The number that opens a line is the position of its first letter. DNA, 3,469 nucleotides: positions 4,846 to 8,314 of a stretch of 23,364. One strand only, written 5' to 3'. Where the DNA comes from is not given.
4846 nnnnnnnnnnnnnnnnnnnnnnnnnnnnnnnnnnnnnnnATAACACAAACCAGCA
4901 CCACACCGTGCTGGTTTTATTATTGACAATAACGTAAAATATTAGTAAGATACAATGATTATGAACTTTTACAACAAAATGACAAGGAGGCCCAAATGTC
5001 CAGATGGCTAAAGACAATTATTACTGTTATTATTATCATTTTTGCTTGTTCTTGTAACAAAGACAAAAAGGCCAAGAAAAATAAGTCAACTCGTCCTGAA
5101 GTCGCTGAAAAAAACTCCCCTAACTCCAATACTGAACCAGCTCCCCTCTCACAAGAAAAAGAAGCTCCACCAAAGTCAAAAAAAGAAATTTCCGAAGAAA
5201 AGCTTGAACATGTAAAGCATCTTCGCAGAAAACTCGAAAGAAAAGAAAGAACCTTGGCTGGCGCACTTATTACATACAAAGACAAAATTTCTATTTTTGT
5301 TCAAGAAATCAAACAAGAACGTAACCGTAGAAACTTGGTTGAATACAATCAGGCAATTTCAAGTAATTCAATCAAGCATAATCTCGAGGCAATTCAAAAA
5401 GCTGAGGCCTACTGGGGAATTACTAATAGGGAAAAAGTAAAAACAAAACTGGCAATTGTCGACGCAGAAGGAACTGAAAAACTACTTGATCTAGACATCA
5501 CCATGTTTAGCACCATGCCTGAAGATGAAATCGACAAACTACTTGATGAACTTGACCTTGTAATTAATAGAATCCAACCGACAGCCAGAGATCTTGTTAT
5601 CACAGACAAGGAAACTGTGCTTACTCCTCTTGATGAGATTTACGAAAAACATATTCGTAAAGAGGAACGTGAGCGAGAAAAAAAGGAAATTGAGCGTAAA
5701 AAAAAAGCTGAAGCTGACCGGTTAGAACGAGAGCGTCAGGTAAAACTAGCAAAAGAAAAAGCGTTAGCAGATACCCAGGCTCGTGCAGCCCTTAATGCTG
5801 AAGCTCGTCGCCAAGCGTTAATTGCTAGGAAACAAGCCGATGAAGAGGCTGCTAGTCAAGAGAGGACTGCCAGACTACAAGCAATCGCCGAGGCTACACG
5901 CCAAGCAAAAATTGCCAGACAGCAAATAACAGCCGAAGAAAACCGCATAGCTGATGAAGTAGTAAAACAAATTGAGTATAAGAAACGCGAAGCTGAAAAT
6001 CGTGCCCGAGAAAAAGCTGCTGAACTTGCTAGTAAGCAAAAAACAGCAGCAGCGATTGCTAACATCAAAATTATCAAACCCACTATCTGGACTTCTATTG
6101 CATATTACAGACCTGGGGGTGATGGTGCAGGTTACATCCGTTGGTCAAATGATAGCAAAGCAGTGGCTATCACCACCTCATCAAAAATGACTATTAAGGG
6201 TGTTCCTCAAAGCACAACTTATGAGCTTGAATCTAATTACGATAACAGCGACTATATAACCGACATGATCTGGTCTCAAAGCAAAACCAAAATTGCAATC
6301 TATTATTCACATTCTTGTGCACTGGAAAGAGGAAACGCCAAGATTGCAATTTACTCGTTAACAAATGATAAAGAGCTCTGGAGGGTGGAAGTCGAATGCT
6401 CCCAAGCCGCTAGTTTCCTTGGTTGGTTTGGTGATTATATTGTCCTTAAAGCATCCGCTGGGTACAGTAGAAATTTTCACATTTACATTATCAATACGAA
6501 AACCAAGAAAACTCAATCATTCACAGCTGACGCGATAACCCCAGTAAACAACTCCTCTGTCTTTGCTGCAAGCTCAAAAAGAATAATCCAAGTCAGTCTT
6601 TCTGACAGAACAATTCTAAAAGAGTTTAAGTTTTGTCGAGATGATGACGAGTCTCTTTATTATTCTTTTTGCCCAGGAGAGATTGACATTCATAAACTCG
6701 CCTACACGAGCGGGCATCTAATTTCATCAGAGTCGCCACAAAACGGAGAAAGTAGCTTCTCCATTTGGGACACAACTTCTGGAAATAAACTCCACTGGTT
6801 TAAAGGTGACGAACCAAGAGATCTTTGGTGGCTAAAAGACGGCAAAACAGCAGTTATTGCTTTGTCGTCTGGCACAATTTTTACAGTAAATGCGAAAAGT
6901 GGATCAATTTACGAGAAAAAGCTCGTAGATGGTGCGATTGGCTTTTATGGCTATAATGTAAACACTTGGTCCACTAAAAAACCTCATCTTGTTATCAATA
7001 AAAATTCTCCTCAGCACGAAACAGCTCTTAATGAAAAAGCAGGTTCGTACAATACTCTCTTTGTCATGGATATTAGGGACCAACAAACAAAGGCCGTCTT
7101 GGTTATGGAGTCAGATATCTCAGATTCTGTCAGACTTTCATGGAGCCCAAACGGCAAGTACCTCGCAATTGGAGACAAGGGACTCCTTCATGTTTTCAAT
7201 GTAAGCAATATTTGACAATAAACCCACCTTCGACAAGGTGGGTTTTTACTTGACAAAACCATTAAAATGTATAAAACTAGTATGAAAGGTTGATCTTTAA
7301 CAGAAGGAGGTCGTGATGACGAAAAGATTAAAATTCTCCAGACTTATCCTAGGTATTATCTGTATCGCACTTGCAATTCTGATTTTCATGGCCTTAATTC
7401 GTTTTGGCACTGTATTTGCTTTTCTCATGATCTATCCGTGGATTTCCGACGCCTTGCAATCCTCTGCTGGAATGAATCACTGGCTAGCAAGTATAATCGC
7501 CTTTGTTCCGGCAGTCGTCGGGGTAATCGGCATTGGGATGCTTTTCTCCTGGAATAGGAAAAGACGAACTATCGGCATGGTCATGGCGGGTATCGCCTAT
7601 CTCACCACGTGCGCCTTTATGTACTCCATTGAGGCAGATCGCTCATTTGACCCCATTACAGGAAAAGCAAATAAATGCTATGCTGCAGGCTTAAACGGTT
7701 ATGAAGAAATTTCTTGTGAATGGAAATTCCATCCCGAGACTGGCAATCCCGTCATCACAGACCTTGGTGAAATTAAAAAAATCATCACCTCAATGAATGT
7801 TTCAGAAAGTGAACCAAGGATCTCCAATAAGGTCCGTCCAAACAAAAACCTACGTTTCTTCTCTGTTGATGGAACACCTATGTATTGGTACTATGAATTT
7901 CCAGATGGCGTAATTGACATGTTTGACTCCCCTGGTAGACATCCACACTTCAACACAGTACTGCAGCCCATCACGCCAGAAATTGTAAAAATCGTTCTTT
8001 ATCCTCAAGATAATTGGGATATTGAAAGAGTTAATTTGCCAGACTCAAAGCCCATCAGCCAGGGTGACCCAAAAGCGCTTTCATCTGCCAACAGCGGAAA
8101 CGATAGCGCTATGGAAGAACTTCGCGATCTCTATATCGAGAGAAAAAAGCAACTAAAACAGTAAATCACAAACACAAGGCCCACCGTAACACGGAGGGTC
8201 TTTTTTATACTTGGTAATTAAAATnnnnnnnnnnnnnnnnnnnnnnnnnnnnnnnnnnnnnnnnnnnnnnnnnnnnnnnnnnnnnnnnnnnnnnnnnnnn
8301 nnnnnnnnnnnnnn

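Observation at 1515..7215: Tandem array of four paralogous surface/lipoprotein genes built around a shared ~170-aa coiled-coil plus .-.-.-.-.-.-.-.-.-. module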

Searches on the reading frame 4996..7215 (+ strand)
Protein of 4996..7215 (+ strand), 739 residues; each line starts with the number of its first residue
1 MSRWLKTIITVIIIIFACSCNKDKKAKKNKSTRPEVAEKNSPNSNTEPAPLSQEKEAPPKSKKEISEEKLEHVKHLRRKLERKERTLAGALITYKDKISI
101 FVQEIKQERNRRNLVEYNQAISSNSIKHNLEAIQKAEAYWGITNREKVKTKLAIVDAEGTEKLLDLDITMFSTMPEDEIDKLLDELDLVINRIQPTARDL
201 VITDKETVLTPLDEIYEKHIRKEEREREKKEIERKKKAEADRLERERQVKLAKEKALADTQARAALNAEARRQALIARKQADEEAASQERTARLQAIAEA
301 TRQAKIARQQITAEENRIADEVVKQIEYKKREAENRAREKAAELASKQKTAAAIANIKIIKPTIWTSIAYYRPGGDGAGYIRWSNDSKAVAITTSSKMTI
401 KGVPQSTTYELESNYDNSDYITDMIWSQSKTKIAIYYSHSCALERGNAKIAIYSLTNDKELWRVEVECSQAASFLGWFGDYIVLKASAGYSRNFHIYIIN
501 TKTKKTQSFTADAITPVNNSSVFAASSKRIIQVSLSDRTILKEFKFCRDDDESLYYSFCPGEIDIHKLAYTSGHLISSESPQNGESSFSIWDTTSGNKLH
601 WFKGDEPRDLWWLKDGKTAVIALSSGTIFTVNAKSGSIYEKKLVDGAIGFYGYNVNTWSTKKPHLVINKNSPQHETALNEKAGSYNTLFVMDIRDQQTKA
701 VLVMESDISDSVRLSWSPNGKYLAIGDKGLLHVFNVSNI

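Call 4: search_protein_families(library=pfam, proteins=[window:4996-7215:+], max_evalue=1)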
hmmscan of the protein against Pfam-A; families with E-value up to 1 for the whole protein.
window:4996-7215:+ (739 aa): 6 families
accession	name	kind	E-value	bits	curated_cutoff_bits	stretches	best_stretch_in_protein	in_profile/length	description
PF25174.1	Beta-prop_THOC3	-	3.4e-06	26.7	305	1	584-726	67-189/272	THOC3 beta-propeller domain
PF24807.1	WD40_CDC20-Fz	-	1.8e-05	24.7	200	2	681-734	114-162/292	CDC20/Fizzy WD40 domain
PF12894.13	ANAPC4_WD40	-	3e-05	24.6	22.9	0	603-641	37-75/91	Anaphase-promoting complex subunit 4 WD40 domain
PF25460.1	Beta-prop_Aladin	-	0.012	15.3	171.1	0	365-432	143-208/340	Aladin seven-bladed propeller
PF23389.1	Beta-prop_WDR19_1st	-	0.024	14.1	27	0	695-736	67-110/325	WDR19 first beta-propeller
PF24797.1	Beta-prop_WDR35_TULP_N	-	0.042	13.4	80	0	410-439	107-136/332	WDR35/TULP4 N-terminal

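Call 6: search_protein_families(library=ncbifam, proteins=[window:4996-7215:+], max_evalue=0.1)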
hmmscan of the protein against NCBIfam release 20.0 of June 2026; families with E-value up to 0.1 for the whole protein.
window:4996-7215:+ (739 aa): 0 families

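Call 82: search_protein_families(library=phrogs, proteins=[window:4996-7215:+], max_evalue=0.01)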
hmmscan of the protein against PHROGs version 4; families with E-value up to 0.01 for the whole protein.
window:4996-7215:+ (739 aa): 0 families

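Call 83: search_protein_families(library=padloc, proteins=[window:4996-7215:+], max_evalue=0.01)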
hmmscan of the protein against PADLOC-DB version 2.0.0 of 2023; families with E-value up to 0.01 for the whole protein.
window:4996-7215:+ (739 aa): 0 families

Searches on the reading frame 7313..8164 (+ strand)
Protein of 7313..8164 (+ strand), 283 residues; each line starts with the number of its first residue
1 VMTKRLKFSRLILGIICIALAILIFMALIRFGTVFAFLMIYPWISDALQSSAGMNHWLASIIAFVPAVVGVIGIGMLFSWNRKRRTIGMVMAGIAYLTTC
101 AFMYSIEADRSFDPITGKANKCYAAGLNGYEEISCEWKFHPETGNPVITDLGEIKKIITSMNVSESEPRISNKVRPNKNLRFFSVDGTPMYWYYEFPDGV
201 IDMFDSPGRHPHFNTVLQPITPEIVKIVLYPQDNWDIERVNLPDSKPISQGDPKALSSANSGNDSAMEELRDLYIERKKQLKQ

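Call 4: search_protein_families(library=pfam, proteins=[window:7313-8164:+], max_evalue=1)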
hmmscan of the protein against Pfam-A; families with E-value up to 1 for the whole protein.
window:7313-8164:+ (283 aa): 2 families
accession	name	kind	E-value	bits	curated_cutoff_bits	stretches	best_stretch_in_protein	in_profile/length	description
PF07690.21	MFS_1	-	0.099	12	33.4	1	24-103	2-286/347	Major Facilitator Superfamily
PF10292.15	7TM_GPCR_Srab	-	0.1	12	21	1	12-86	141-212/324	Serpentine type 7TM GPCR receptor class ab chemoreceptor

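Call 6: search_protein_families(library=ncbifam, proteins=[window:7313-8164:+], max_evalue=0.1)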
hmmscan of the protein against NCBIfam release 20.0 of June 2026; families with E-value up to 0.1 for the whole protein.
window:7313-8164:+ (283 aa): 2 families
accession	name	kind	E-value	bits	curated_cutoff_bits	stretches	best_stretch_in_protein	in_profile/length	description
NF033218.1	anchor_AmaP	equivalog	0.00045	20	55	1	7-84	3-75/166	alkaline shock response membrane anchor protein AmaP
TIGR00893.1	2A0114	subfamily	0.01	14.8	395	1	23-102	217-298/399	D-galactonate transporter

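Call 58: find_homologous_proteins(query=window:7313-8164:+, max_evalue=0.001)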
Query window:7313-8164:+ (283 aa): 8 proteins with E <= 0.001 among 599 candidates.
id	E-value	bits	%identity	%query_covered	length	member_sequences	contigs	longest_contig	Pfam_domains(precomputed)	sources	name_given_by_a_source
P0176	6.7e-190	647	100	100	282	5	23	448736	-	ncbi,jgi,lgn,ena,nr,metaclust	ncbi:hypothetical protein HN643_00955 [Candidatus Falkowbacteria bacterium]|jgi:hypothetical protein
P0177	2.2e-166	570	85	100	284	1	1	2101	-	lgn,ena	-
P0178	1.2e-85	305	47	90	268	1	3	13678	-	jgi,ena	-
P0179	1.8e-84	301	48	90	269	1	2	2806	-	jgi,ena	-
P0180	7.9e-84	299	46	97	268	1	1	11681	-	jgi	jgi:hypothetical protein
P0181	5.3e-82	293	47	86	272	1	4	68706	-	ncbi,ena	ncbi:MAG: hypothetical protein AAB575_02990 [Patescibacteria group bacterium]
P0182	2.4e-80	288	48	89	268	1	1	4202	-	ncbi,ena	ncbi:MAG: hypothetical protein AAB766_03610 [Patescibacteria group bacterium]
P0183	1.8e-70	255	42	98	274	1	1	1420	-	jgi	jgi:hypothetical protein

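Call 64: predict_structure(alignment_id=A8)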
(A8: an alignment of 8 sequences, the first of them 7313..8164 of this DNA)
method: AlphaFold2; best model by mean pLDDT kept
length: 283 residues; sequences in the alignment: 8
mean_pLDDT: 60.5   pTM: 0.36
mean pLDDT of the five models: 60.5, 59.3, 57.6, 56.9, 56.1
residues with pLDDT >= 90: 1; 70-90: 111; 50-70: 71; < 50: 100
segments of 3 or more residues with pLDDT < 50: 1-4, 50-53, 106-148, 154-179, 185-187, 245-264
pLDDT, mean of each block of 10 residues (from residue 1): 52 80 70 67 62 58 72 74 80 73 52 40 41 43 44 48 39 37 53 86 81 78 70 81 52 28 56 76 65
secondary structure, 60 per line:
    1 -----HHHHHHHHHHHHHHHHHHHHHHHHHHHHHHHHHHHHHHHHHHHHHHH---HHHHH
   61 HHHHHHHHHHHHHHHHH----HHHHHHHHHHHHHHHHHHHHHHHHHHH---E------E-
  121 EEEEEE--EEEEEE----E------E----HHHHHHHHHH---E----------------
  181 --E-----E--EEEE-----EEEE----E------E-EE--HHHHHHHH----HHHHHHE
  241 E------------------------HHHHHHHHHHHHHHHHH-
elements in order: H6-52 H56-77 H82-108 E121-126 E129-134 H151-160 E192-195 E201-204 H222-229 H234-239 H266-282

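Call 73: fold_search(model_id=the predicted structure, library=pdb)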
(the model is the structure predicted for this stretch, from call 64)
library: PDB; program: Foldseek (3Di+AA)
matches with E <= 10: 220; with E <= 0.001: 0
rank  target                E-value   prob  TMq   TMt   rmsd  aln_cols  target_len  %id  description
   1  6ux7_A                6.2e-01  0.44  0.14  0.13  14.5        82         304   10  MthK N-terminal truncation state 1 bound with calcium (released 2020-03-18)
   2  7vw1_A                1.0e+00  0.54  0.20  0.50   4.8        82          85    5  Structure of a dimeric periplasmic protein bound with cuprous ions (released 2022-01-26)
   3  9m9m_B                1.2e+00  0.25  0.16  0.17  14.8       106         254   17  Structure of human THIK1-apo (released 2026-03-18)
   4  7pa0_A                1.3e+00  0.13  0.12  0.28  14.4        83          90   10  NaK C-DI F92A mutant with Rb+ and K+ (released 2022-08-10)
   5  3ldc                  1.4e+00  0.30  0.14  0.42  13.9        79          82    9  High resolution open MthK pore structure crystallized in 100 mM K+ (released 2010-08-11)
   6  9m9x_B                1.4e+00  0.23  0.16  0.17  14.9       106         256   17  The structure of THIK1 complexed with AA (released 2026-03-18)
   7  6v3i_A                1.4e+00  0.21  0.12  0.14  13.4        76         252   14  K2P2.1(TREK-1)I110D:RuR bound channel structure (released 2020-02-26)
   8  3ous                  1.5e+00  0.33  0.14  0.43  13.7        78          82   10  MthK channel pore T59A mutant (released 2011-01-12)
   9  9m9q_A                1.8e+00  0.16  0.15  0.17  18.3       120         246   13  The structure of THIK1 complexed with halothane (released 2026-03-18)
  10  3r65                  1.9e+00  0.25  0.14  0.42  13.9        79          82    9  MthK channel pore E92Q mutant (released 2012-02-01)
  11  3ldd                  2.2e+00  0.21  0.14  0.42  13.9        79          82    9  High resolution open MthK pore structure crystallized in 100 mM K+ and further soaked in 99 mM Na+/1 mM K+. (released 2010-08-11)
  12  2q68_A                2.2e+00  0.14  0.13  0.31  14.7       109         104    8  Crystal Structure of Nak channel D66A, S70E double mutants (released 2007-10-02)
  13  8q4h_C                2.3e+00  0.35  0.22  0.53   4.3        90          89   16  a membrane-bound menaquinol:organohalide oxidoreductase complex RDH complex (released 2023-10-18)
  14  3tcu_A                2.3e+00  0.18  0.13  0.34  13.3        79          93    9  Crystal Structure of NaK2K Channel D68E Mutant (released 2011-10-05)
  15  9m9x_A                2.3e+00  0.16  0.16  0.17  14.8       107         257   17  The structure of THIK1 complexed with AA (released 2026-03-18)
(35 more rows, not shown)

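Call 82: search_protein_families(library=phrogs, proteins=[window:7313-8164:+], max_evalue=0.01)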
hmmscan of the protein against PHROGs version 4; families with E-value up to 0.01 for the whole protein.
window:7313-8164:+ (283 aa): 0 families

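Call 83: search_protein_families(library=padloc, proteins=[window:7313-8164:+], max_evalue=0.01)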
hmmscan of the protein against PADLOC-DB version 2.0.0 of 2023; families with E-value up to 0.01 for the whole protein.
window:7313-8164:+ (283 aa): 0 families
